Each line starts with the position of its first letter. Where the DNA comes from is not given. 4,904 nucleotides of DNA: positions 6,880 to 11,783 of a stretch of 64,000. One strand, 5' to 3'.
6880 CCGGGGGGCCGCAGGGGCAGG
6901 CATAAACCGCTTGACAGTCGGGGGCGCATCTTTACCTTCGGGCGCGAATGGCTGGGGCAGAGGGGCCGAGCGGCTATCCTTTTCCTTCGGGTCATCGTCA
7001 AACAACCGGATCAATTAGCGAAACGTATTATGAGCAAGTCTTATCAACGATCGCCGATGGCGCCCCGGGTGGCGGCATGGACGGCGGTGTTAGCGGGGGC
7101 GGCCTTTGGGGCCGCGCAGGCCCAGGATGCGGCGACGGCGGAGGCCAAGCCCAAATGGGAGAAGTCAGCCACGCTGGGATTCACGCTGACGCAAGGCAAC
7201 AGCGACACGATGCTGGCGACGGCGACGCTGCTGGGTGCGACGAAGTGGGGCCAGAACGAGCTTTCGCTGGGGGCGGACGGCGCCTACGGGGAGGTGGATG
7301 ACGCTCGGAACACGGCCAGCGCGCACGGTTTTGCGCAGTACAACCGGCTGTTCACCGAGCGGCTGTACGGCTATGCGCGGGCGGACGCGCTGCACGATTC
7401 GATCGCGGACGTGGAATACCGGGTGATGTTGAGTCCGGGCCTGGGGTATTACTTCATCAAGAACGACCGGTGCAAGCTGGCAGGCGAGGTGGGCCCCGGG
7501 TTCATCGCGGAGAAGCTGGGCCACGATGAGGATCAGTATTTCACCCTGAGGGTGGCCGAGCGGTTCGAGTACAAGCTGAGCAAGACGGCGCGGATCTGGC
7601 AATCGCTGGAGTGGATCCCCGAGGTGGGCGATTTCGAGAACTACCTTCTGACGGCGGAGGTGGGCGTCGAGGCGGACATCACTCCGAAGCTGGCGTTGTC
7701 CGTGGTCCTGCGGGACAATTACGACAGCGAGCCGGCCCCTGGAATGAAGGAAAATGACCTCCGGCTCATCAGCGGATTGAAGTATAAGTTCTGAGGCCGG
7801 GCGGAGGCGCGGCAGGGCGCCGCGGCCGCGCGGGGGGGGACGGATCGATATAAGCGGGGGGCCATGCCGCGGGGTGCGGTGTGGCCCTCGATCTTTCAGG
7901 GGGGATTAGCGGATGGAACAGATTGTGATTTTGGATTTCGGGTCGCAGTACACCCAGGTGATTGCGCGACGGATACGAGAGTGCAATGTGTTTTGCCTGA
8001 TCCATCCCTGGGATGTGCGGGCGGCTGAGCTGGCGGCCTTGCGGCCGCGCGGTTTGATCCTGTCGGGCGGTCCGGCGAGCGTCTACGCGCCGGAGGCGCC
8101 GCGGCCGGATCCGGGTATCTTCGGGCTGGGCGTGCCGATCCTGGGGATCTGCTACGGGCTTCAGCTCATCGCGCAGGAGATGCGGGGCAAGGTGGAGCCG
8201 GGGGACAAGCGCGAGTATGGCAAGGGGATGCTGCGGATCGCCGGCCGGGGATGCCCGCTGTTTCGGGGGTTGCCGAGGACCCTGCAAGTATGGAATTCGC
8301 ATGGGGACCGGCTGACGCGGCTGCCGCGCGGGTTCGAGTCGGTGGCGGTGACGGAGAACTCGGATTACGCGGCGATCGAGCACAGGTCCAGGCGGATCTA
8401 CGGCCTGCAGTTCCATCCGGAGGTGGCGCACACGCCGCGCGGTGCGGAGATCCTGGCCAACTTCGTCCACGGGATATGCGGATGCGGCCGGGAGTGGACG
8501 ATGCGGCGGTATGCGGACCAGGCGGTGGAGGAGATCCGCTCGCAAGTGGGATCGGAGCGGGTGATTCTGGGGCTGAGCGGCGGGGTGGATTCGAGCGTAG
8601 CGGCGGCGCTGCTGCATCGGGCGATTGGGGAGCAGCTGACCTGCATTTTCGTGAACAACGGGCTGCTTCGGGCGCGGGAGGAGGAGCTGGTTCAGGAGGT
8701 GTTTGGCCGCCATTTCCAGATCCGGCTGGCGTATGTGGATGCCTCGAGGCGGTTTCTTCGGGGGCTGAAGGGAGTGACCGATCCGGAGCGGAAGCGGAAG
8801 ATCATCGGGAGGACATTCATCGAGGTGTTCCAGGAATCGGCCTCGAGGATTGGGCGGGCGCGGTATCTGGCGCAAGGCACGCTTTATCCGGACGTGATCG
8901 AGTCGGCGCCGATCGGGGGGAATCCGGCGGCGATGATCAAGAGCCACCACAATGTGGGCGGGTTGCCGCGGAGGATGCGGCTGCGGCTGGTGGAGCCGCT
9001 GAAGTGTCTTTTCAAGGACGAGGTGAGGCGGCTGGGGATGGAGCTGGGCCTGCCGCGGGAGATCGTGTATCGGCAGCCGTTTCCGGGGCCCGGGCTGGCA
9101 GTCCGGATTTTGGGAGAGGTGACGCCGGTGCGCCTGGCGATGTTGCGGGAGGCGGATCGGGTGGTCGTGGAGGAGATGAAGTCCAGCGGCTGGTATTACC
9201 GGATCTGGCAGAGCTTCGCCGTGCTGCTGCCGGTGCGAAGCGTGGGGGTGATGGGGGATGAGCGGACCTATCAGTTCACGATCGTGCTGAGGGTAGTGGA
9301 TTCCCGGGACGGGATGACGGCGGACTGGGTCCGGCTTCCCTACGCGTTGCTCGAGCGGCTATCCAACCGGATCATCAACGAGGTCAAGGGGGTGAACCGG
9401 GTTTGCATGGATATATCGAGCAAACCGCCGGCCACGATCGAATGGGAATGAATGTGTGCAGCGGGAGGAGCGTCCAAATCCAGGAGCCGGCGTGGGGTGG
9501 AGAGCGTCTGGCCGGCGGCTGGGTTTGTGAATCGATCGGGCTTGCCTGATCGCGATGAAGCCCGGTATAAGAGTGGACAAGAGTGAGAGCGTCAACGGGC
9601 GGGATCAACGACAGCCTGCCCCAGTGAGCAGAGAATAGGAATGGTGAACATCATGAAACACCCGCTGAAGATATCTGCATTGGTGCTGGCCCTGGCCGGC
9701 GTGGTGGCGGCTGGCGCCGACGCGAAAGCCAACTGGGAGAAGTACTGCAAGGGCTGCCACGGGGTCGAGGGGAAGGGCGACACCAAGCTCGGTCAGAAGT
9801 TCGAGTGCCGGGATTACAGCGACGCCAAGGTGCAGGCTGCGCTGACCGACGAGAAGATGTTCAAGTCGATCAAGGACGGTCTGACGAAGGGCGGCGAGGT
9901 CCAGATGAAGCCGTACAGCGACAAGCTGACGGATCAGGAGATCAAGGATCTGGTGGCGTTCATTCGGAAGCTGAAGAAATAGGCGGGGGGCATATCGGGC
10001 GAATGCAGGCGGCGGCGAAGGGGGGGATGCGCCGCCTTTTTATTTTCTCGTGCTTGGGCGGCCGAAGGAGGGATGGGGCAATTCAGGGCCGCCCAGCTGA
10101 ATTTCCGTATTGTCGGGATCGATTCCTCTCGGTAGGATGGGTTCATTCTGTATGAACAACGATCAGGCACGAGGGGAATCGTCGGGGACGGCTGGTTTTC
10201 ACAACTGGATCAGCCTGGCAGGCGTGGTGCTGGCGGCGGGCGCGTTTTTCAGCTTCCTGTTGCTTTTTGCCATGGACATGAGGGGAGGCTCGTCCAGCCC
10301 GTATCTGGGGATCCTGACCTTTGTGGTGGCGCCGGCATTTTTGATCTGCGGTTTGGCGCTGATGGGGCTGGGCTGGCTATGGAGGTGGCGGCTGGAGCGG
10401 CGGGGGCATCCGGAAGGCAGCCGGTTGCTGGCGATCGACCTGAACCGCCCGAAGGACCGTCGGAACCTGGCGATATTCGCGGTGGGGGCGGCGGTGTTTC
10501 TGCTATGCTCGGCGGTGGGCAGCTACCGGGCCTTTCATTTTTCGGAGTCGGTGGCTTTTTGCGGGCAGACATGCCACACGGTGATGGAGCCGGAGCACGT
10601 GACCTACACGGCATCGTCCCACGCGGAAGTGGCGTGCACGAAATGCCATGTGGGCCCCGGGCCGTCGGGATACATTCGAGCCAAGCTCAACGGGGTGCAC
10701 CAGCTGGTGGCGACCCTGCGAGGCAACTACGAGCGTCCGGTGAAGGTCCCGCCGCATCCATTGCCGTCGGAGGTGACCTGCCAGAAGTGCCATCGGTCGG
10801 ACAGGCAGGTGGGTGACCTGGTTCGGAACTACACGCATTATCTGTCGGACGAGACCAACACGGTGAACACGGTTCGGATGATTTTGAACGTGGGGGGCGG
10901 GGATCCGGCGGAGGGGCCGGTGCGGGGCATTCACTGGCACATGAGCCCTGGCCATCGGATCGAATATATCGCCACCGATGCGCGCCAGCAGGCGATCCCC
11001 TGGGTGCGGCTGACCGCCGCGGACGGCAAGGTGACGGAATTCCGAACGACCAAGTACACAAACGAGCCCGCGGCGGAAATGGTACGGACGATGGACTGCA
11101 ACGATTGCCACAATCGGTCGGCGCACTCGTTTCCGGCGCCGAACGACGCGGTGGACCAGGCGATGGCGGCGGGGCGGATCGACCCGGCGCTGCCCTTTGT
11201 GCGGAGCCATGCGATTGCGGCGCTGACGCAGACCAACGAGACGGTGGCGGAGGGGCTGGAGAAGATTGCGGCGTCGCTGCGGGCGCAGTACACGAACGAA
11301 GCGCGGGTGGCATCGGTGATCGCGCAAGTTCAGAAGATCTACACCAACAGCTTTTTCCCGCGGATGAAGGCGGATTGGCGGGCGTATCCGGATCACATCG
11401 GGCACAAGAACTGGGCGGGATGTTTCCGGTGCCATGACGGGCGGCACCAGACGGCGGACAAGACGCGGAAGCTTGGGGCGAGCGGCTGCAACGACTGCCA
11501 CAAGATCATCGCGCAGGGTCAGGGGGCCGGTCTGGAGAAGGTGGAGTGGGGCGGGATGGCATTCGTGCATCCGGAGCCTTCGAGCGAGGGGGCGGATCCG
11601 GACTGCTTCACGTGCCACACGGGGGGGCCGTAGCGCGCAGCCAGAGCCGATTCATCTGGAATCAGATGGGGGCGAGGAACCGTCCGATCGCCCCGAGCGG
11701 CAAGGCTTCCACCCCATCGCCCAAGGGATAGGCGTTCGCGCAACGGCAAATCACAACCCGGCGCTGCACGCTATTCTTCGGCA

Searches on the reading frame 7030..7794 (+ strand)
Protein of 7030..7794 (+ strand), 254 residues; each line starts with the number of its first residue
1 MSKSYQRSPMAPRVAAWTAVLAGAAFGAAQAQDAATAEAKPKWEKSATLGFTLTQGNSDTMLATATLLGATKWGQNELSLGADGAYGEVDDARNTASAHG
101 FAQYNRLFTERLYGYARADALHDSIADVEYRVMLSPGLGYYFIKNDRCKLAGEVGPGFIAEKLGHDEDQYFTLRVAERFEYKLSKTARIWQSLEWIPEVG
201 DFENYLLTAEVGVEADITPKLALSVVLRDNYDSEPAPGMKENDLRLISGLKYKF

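Call 20: search_protein_families(library=pfam, proteins=[window:7030-7794:+], max_evalue=0.01)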
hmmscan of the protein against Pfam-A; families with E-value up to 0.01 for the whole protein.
window:7030-7794:+ (254 aa): 2 families
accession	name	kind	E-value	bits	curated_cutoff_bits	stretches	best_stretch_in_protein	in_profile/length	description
PF04338.18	DUF481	-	9.6e-43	147.1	21.1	1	47-254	1-210/210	Protein of unknown function, DUF481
PF13505.12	OMP_b-brl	-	0.00077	20.1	28.7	1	28-232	10-155/175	Outer membrane protein beta-barrel domain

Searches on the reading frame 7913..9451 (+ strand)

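Call 20: search_protein_families(library=pfam, proteins=[window:7913-9451:+], max_evalue=0.01)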
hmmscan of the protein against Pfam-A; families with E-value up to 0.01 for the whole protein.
window:7913-9451:+ (512 aa): 7 families
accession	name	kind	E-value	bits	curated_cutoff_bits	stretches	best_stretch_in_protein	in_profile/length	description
PF00117.34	GATase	-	4.6e-47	160.6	22.8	1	5-186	1-188/190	Glutamine amidotransferase class-I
PF00958.27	GMP_synt_C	-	1.9e-43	146.9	27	1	420-511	1-92/92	GMP synthase C terminal domain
PF02540.23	NAD_synthase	-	2.3e-10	40.5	21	1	205-241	9-45/242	NAD synthase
PF07722.19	Peptidase_C26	-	2e-06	28.2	20.5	1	73-170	105-219/219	Peptidase C26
PF03054.22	tRNA_Me_trans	-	1e-05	25.7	20.6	1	216-249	2-34/202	tRNA methyl transferase HUP domain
PF06508.19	QueC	-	0.00061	19.8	22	0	217-277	2-60/210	Queuosine biosynthesis protein QueC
PF02568.20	ThiI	-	0.0071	16.4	20.5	0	214-262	3-51/197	Thiamine biosynthesis protein (ThiI)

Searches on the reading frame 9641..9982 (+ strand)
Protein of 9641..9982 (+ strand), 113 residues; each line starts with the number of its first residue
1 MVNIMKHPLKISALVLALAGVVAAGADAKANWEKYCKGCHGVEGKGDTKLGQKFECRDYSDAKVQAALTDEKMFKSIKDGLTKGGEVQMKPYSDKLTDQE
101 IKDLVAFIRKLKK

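Call 20: search_protein_families(library=pfam, proteins=[window:9641-9982:+], max_evalue=0.01)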
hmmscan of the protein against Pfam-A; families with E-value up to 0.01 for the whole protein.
window:9641-9982:+ (113 aa): 2 families
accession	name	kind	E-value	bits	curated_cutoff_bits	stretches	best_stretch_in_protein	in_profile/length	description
PF13442.11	Cytochrome_CBB3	-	7e-12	45.9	27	1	24-108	2-68/68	Cytochrome C oxidase, cbb3-type, subunit III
PF00034.26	Cytochrom_C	-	2.8e-11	45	21.3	1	28-112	4-90/90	Cytochrome c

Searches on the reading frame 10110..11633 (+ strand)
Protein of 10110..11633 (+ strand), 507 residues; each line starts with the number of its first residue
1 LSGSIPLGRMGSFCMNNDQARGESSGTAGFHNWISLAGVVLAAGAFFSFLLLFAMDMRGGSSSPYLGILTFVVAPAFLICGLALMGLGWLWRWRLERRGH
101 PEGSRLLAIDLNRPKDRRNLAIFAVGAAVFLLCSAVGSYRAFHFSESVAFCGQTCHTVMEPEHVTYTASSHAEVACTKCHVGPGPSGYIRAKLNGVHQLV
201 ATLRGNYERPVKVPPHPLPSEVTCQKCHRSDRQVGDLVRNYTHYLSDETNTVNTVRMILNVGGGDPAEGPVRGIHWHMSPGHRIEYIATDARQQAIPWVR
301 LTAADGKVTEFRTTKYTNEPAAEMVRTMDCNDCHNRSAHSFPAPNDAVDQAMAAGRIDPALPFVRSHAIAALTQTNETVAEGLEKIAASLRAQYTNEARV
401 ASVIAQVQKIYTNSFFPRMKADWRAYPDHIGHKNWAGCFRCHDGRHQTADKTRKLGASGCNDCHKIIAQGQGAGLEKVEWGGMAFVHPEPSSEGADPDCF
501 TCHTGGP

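Call 20: search_protein_families(library=pfam, proteins=[window:10110-11633:+], max_evalue=0.01)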
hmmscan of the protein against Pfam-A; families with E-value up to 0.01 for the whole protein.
window:10110-11633:+ (507 aa): 4 families
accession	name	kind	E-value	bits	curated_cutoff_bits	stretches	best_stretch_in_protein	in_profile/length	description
PF14522.11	Cytochrome_C7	-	1.7e-06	28.2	24.8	0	455-505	9-50/67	Cytochrome c7 and related cytochrome c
PF14537.11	Cytochrom_c3_2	-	4.9e-06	27.3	25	0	432-504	2-65/79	Cytochrome c3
PF02085.21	Cytochrom_CIII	-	2.8e-05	24.8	22.9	0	428-504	24-83/101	Class III cytochrome C family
PF03264.19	Cytochrom_NNT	-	0.00059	20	24.1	1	120-210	8-102/174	NapC/NirT cytochrome c family, N-terminal region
